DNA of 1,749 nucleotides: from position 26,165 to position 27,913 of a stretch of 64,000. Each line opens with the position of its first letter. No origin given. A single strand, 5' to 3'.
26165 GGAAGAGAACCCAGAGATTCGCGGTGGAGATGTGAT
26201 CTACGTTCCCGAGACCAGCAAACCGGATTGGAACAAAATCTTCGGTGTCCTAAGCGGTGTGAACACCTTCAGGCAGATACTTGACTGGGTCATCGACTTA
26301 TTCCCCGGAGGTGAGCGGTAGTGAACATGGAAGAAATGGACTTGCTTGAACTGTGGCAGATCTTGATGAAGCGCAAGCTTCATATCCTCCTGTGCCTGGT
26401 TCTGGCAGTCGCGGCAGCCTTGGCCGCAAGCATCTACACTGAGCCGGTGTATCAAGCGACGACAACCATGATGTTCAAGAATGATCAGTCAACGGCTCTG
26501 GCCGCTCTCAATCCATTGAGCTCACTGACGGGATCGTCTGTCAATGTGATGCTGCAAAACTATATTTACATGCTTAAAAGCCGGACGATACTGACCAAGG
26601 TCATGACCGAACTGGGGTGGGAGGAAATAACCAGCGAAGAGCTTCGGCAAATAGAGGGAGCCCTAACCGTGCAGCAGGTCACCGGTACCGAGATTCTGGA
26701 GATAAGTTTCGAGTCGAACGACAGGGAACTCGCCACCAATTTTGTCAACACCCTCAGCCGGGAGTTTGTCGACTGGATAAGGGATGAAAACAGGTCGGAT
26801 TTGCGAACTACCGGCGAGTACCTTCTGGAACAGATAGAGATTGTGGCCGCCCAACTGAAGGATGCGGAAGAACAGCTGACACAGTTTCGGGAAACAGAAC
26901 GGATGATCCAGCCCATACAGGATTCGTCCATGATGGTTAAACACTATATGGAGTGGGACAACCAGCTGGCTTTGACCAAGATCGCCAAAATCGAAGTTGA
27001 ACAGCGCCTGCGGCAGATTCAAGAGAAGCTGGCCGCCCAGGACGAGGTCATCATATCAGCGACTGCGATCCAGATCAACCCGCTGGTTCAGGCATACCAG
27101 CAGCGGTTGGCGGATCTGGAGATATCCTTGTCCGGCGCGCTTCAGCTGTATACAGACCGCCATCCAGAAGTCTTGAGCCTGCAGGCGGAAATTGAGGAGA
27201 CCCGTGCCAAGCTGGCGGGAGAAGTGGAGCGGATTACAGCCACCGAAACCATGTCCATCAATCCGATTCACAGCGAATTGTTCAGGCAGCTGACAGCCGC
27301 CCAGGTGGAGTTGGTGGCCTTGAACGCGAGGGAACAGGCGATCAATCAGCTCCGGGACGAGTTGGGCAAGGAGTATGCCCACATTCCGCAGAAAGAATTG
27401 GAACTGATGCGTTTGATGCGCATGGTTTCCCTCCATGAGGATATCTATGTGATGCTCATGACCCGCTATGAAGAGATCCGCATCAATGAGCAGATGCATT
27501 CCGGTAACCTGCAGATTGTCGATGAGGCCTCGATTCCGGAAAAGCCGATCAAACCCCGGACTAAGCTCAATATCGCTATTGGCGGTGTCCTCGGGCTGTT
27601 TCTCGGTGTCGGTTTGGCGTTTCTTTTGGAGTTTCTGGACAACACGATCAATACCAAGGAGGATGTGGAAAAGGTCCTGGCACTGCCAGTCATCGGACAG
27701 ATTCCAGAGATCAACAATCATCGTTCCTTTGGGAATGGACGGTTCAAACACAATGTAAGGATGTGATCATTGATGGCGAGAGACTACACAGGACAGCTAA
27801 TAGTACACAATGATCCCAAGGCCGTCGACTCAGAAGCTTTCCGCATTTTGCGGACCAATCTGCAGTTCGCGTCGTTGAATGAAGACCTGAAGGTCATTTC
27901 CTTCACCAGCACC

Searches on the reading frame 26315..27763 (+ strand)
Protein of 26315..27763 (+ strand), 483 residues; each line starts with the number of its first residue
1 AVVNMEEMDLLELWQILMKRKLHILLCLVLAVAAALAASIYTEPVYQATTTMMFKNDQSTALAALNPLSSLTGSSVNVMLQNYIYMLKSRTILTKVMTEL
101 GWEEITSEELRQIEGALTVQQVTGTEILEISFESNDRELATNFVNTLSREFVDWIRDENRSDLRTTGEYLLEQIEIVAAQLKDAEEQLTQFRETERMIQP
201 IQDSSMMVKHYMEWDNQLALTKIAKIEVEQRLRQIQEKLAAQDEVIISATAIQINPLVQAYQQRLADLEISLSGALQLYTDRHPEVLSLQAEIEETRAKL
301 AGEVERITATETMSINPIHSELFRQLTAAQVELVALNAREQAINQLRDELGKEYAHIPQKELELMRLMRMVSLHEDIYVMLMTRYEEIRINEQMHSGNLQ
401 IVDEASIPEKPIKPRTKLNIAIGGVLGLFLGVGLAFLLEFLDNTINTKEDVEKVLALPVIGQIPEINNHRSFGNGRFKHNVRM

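Call 77: search_protein_families(library=pfam, max_evalue=0.001, proteins=[window:26315-27763:+])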
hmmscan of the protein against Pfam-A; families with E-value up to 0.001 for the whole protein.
window:26315-27763:+ (483 aa): 2 families
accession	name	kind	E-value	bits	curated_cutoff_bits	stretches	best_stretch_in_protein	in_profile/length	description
PF13807.11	GNVR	-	6.1e-19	68.2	27.7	1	362-438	4-80/82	G-rich domain on putative tyrosine kinase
PF02706.20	Wzz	-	1.4e-13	51.4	25.5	1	6-100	1-91/91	Chain length determinant protein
